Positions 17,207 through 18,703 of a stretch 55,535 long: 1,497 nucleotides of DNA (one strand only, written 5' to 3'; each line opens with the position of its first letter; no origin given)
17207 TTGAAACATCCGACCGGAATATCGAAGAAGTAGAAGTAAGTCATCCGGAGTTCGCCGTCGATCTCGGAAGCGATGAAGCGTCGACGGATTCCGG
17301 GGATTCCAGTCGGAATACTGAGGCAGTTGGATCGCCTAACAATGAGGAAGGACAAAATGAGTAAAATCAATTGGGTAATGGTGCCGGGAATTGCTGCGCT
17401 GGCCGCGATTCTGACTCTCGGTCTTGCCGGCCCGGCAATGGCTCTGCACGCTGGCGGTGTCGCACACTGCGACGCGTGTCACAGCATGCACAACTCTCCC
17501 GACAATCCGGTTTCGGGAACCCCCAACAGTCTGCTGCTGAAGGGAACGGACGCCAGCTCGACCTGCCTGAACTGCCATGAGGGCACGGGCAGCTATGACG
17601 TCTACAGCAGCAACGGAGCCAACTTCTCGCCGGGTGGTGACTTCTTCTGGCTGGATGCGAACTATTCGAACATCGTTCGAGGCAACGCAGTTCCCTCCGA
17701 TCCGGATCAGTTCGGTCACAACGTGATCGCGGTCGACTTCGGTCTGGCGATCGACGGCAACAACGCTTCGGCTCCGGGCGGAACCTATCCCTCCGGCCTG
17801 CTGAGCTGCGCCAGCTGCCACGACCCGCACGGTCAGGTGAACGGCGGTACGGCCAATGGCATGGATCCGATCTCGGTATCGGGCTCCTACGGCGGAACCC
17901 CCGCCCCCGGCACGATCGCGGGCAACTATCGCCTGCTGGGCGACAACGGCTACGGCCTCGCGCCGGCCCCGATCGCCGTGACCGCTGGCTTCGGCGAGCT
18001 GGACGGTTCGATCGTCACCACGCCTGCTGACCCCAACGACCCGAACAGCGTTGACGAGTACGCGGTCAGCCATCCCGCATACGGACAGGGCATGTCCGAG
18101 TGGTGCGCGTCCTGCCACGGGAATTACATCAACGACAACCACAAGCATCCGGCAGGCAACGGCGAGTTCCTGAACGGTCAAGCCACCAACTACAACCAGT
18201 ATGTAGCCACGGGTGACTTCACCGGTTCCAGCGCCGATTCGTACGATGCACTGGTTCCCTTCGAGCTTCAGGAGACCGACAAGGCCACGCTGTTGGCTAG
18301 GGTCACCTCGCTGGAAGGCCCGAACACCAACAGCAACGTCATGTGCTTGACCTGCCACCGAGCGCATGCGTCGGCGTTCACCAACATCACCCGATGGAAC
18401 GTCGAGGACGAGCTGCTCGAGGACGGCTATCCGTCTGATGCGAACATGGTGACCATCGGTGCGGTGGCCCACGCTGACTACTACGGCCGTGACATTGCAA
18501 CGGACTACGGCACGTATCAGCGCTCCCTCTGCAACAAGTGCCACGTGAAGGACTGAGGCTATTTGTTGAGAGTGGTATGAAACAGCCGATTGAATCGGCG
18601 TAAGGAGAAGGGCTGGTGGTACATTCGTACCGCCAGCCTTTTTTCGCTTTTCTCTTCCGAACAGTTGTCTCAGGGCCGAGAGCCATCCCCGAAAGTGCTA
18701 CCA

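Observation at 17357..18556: The OmcS homolog retains all six heme sites and the inter-subunit His16 needed for polymerisation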

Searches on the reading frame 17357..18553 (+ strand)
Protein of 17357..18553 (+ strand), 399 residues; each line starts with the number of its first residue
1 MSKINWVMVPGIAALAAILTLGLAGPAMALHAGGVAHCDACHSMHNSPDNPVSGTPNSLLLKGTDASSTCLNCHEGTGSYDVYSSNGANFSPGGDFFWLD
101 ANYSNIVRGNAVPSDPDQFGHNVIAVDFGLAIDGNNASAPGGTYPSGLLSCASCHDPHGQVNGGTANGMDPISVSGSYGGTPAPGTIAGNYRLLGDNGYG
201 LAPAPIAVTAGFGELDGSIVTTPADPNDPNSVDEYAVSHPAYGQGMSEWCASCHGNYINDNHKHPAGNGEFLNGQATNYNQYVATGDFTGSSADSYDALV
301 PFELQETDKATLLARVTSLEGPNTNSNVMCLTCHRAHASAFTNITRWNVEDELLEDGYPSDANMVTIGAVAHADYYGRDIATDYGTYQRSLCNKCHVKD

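Call 3: search_solved_structures(query=window:17357-18553:+, max_evalue=1, show_alignments=3)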
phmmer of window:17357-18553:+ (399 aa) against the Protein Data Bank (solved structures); distinct sequences matched with E-value up to 1: 1.
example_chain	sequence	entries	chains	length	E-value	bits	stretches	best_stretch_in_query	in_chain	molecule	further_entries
6ef8_A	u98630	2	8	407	1.1e-65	225.5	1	31-399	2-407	C-type cytochrome OmcS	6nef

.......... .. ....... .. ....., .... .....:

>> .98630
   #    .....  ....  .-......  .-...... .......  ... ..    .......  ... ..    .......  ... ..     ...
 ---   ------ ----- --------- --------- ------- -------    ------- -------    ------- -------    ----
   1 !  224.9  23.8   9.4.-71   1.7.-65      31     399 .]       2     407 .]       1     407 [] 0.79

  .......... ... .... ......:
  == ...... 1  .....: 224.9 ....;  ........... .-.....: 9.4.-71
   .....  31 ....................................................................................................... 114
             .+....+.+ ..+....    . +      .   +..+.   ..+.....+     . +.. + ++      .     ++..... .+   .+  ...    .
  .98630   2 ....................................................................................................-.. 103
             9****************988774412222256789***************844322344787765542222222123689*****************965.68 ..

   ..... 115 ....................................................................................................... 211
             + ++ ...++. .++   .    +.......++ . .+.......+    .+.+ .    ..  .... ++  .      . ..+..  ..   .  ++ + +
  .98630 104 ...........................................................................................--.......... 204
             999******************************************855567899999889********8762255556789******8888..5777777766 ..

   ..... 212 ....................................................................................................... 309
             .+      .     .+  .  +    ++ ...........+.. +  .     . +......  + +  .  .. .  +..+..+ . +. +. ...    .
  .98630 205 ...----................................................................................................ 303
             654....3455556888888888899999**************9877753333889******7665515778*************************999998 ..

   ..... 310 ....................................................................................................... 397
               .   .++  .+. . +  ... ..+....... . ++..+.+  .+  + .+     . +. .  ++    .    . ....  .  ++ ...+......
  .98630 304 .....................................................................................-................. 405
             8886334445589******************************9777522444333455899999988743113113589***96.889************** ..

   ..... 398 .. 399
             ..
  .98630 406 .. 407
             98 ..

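Call 4: search_protein_families(library=pfam, proteins=[window:17357-18553:+], max_evalue=0.1)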
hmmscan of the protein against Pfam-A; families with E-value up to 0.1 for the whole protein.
window:17357-18553:+ (399 aa): 7 families
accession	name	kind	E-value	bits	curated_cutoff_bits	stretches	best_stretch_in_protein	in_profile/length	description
PF09699.15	Paired_CXXCH_1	-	1.4e-08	34.7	20.6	2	150-163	8-21/41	Doubled CXXCH motif (Paired_CXXCH_1)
PF22113.1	Mtrc-MtrF_II-IV_dom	-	4.8e-06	26.7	30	0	35-82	120-171/176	Outer membrane cytochrome MtrC/MtrF-like, domains II/IV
PF14522.11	Cytochrome_C7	-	4.1e-05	23.7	24.8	1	31-80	8-54/67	Cytochrome c7 and related cytochrome c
PF13442.11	Cytochrome_CBB3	-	0.00013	22.7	27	0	247-260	11-21/68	Cytochrome C oxidase, cbb3-type, subunit III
PF14537.11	Cytochrom_c3_2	-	0.00037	21.3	25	0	324-339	54-69/79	Cytochrome c3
PF03264.19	Cytochrom_NNT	-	0.0045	17.2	24.1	0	36-77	126-167/174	NapC/NirT cytochrome c family, N-terminal region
PF02085.21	Cytochrom_CIII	-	0.065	14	22.9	0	34-76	45-84/101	Class III cytochrome C family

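Call 8: find_homologous_proteins(query=window:17357-18553:+, max_evalue=0.00001)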
Query window:17357-18553:+ (399 aa): 2807 proteins with E <= 0.00001 among 8000 candidates; the best 120 are listed.
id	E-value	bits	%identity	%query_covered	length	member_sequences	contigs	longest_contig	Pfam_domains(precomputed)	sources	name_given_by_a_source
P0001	1.2e-256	869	93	100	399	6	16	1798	PF09699.16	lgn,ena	-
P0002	1.9e-218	744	80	100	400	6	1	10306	PF09699.16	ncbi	-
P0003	1.0e-176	606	71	98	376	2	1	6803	PF09699.16,PF14522.12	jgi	jgi:hypothetical protein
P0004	2.2e-175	602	70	100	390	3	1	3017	PF09699.16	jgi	jgi:hypothetical protein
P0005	2.3e-172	592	69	100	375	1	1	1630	PF09699.16,PF14522.12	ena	-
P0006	1.6e-169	582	69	98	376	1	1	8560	PF09699.16,PF14522.12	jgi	jgi:hypothetical protein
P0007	4.7e-169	581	68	100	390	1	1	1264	PF09699.16,PF14522.12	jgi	jgi:hypothetical protein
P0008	9.1e-169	580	67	100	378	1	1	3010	PF09699.16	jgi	-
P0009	4.3e-168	578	65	100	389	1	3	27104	PF09699.16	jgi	jgi:nitrate/TMAO reductase-like tetraheme cytochrome c subunit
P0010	9.1e-168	577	67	100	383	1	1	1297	PF09699.16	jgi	jgi:hypothetical protein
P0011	1.5e-167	576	68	100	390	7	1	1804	PF09699.16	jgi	-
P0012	4.0e-167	575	66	97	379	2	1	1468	PF09699.16,PF14522.12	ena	-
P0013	5.5e-167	574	68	100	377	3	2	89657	PF09699.16,PF14522.12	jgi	jgi:hypothetical protein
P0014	9.5e-167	573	69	96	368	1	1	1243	PF09699.16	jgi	-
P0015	1.2e-166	573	66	100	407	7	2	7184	PF09699.16,PF14522.12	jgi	-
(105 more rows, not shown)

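Call 33: find_encoding_contigs(protein=window:17357-18553:+, flank=2000, max_places=4)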
Protein window:17357-18553:+ (399 aa): no gene with exactly this product is on record in the collection.

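Call 34: find_encoding_contigs(protein=P0002, flank=10000, max_places=3)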
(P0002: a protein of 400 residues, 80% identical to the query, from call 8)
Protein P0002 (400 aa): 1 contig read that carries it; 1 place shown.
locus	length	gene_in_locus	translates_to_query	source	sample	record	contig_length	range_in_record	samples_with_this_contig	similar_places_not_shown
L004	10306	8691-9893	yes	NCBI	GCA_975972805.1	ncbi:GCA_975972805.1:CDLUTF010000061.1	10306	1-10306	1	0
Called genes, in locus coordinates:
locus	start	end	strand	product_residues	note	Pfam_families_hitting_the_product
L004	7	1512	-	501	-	-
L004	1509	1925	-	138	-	PF05148:Methyltransf_8 (weak), PF08241:Methyltransf_11, PF01209:Ubie_methyltran (weak), PF08242:Methyltransf_12 (weak), PF13649:Methyltransf_25, PF13847:Methyltransf_31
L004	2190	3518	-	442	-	-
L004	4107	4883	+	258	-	-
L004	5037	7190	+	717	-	PF00657:Lipase_GDSL (faint), PF13472:Lipase_GDSL_2 (weak), PF13428:TPR_14 (faint), PF00515:TPR_1 (faint), PF07719:TPR_2 (faint), PF13414:TPR_11 (weak), PF14559:TPR_19 (faint), PF13431:TPR_17 (faint)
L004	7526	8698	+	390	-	PF06739:SBBP (faint)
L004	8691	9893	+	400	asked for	PF09699:Paired_CXXCH_1 (faint)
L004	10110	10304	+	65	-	?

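Call 35: find_related_loci(query=window:17357-18553:+, collection=genome_contigs, flank=10000)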
Query window:17357-18553:+ (399 aa) in genome_contigs; peptide patterns used: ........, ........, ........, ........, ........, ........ (x = any residue, [..] = any of these).
40 stretches matched a pattern; 19 encode a relative of the query (tblastn E <= 1e-3); 19 distinct loci.
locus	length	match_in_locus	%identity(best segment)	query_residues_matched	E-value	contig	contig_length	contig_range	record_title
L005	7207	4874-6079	78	1-399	0e+0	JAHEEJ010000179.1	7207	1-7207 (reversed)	MAG: Deltaproteobacteria bacterium isolate Ww264 NODE_24702_length_7207_cov_5.798052, whole genome shotgun sequence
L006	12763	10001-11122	65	1-399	6e-167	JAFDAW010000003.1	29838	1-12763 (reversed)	MAG: Deltaproteobacteria bacterium isolate AB_69_Bin_122 AB_69_Bin_122_scaffold_1632, whole genome shotgun sequence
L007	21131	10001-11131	54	12-399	9e-122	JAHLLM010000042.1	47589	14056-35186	MAG: Desulfobulbaceae bacterium isolate MAG127 NODE_1714_length_47589_cov_199.735431, whole genome shotgun sequence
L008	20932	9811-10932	51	3-399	3e-111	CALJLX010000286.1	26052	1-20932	MAG TPA_asm: uncultured Desulfuromonas sp. isolate SRR6007446_bin.72_CONCOCT_v1.1_MAG genome assembly, contig: ERZ724100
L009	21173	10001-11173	54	1-399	5e-111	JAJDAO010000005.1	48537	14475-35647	MAG: Deltaproteobacteria bacterium isolate OFTM73 OFTM73_4, whole genome shotgun sequence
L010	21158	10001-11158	48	1-399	4e-107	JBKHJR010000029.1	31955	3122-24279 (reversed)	MAG: Desulfurivibrionaceae bacterium isolate D5M12_11 NODE_375_length_31955_cov_9.514451, whole genome shotgun sequence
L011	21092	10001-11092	50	16-399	7e-107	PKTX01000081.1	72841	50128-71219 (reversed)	MAG: Desulfobulbaceae bacterium isolate BM506 sc_666, whole genome shotgun sequence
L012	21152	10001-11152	47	1-399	4e-106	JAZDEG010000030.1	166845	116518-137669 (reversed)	MAG: Pseudomonadota bacterium isolate MEGAHIT-group-0.128 k141_18712355, whole genome shotgun sequence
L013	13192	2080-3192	51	12-399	1e-104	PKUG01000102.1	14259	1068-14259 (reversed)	MAG: Desulfuromonas sp. isolate BM522 sc_2530, whole genome shotgun sequence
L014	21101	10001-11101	48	12-399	2e-101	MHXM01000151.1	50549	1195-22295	MAG: Desulfuromonadaceae bacterium GWC2_58_13 gwc2_scaffold_541, whole genome shotgun sequence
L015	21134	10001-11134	48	12-399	3e-100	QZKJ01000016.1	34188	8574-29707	MAG: Desulfurivibrio sp. isolate SURF_16 Ga0104751_1001877, whole genome shotgun sequence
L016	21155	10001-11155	46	3-399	1e-98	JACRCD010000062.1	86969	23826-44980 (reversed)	MAG: Deltaproteobacteria bacterium isolate NC_groundwater_1637_Pr3_B-0.1um_54_18 SR-2_scaffold_141_2138040, whole genome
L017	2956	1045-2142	47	8-399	7e-97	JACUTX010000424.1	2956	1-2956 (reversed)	MAG: Desulfuromonadales bacterium isolate Kmv16 NODE_15411_length_2971_cov_5.191701, whole genome shotgun sequence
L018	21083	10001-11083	47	12-399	1e-92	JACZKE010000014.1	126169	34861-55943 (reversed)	MAG: Desulfuromonadales bacterium isolate MAG37 geobacteraceae_1_contig_222132, whole genome shotgun sequence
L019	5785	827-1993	43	7-396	6e-90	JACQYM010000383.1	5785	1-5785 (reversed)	MAG: Deltaproteobacteria bacterium isolate NC_groundwater_1541_Pr4_S-0.65um_57_8 SR1-18-Sp65_coassembly_scaffold_641176,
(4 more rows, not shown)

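Call 44: predict_structure(alignment_id=A1)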
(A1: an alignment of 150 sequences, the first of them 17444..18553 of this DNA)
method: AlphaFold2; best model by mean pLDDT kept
length: 370 residues; sequences in the alignment: 150
mean_pLDDT: 88.3   pTM: 0.87
mean pLDDT of the five models: 88.3, 85.2, 83.5, 80.8, 78.6
residues with pLDDT >= 90: 242; 70-90: 100; 50-70: 17; < 50: 11
segments of 3 or more residues with pLDDT < 50: 191-195, 201-205
pLDDT, mean of each block of 10 residues (from residue 1): 63 82 84 92 90 94 94 88 93 95 94 95 91 83 88 90 89 92 76 50 60 96 92 85 91 93 94 95 94 95 96 95 92 95 93 91 86
secondary structure, 60 per line:
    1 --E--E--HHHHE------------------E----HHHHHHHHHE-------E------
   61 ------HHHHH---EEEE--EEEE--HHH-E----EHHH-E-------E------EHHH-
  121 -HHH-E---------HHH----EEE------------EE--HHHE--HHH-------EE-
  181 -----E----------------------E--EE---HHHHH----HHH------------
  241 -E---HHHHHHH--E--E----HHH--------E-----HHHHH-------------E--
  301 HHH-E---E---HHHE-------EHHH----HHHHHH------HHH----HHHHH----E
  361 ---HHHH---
elements in order: H9-12 H37-45 H67-71 E75-78 E81-84 E143-145 H217-221 H246-252 H280-284 H332-337 H351-355 H364-367

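Call 48: fold_search(model_id=the predicted structure, library=pdb)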
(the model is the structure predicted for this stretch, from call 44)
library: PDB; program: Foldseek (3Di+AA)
matches with E <= 10: 4; with E <= 0.001: 1
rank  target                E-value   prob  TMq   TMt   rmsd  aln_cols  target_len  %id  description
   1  6ef8_A                4.3e-32  1.00  0.83  0.76   4.0       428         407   37  Cryo-EM of the OmcS nanowires from Geobacter sulfurreducens (released 2019-04-10)
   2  1b5f_B                3.3e+00  0.09  0.05  0.20   1.5        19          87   26  NATIVE CARDOSIN A FROM CYNARA CARDUNCULUS L. (released 1999-01-13)
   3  4wtj_A                7.0e+00  0.04  0.05  0.04   2.6        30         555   20  CRYSTAL STRUCTURE OF HCV NS5B GENOTYPE 2A JFH-1 ISOLATE WITH S15G E86Q E87Q C223H V321I MUTATIONS IN COMPLEX WITH RNA  (released 2015-02-11)
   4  3eue                  7.9e+00  0.08  0.04  0.05   2.9        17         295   29  Crystal structure of ligand-free human uridine phosphorylase 1 (hUPP1) (released 2009-03-31)

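Call 61: search_protein_families(library=ncbifam, proteins=[window:17357-18553:+], max_evalue=0.001)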
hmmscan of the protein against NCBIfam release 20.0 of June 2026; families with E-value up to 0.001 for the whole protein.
window:17357-18553:+ (399 aa): 2 families
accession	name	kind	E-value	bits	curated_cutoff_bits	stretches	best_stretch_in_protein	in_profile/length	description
TIGR01905.1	paired_CXXCH_1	subfamily_domain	1.3e-06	28.2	25.2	0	328-346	7-25/41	doubled CXXCH domain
TIGR03508.1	decahem_SO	subfamily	4.1e-05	23.2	192.2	0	25-79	179-224/258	DmsE family decaheme c-type cytochrome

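Call 67: search_protein_representatives(protein=window:17444-18553:+)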
Query: 370 residues. Proteins with E-value up to 0.001 (for the whole library): 530; up to 1e-10: 318; up to 1e-30: 158. The best 150 are listed.
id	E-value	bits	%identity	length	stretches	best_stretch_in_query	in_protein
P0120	6.2e-117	407.5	65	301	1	56-370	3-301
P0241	4.6e-93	328.9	54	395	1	2-370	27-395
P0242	9.6e-92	324.5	54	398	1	2-370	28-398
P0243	2.6e-82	293.5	52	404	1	2-370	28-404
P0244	2.6e-81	290.2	50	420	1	2-370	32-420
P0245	1.8e-80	287.4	51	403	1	2-370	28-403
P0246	8.0e-80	285.3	48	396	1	2-370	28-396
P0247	2.3e-78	280.5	50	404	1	2-370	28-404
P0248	2.5e-77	277.1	50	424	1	2-370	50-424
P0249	9.0e-76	272.0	42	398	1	2-370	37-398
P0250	1.2e-75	271.5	49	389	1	1-370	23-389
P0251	5.4e-75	269.4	47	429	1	2-370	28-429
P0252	5.8e-75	269.3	50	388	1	2-370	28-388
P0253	1.1e-74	268.4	51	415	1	2-370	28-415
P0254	3.3e-74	266.8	47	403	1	2-370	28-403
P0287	6.6e-56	206.6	43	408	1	2-370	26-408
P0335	2.5e-44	168.4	41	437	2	2-329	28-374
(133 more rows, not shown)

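Call 72: find_encoding_contigs(protein=P0335, flank=10000, max_places=2)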
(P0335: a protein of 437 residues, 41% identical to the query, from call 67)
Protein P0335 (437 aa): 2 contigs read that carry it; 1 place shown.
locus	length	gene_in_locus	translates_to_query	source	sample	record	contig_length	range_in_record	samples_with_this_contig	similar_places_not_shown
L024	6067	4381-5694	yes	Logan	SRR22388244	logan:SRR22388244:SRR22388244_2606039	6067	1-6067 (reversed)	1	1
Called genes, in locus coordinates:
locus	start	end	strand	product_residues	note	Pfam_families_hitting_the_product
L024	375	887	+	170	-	PF14522:Cytochrome_C7 (faint), PF22113:Mtrc-MtrF_II-IV_dom (faint), PF13435:Cytochrome_C554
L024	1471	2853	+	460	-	PF00072:Response_reg, PF00158:Sigma54_activat, PF14532:Sigma54_activ_2, PF00004:AAA (weak), PF07728:AAA_5, PF25601:AAA_lid_14, PF02954:HTH_8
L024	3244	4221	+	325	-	-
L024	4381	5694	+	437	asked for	PF09699:Paired_CXXCH_1 (faint), PF14522:Cytochrome_C7 (faint), PF14537:Cytochrom_c3_2 (faint)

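Call 73: find_encoding_contigs(protein=P0287, flank=10000, max_places=2)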
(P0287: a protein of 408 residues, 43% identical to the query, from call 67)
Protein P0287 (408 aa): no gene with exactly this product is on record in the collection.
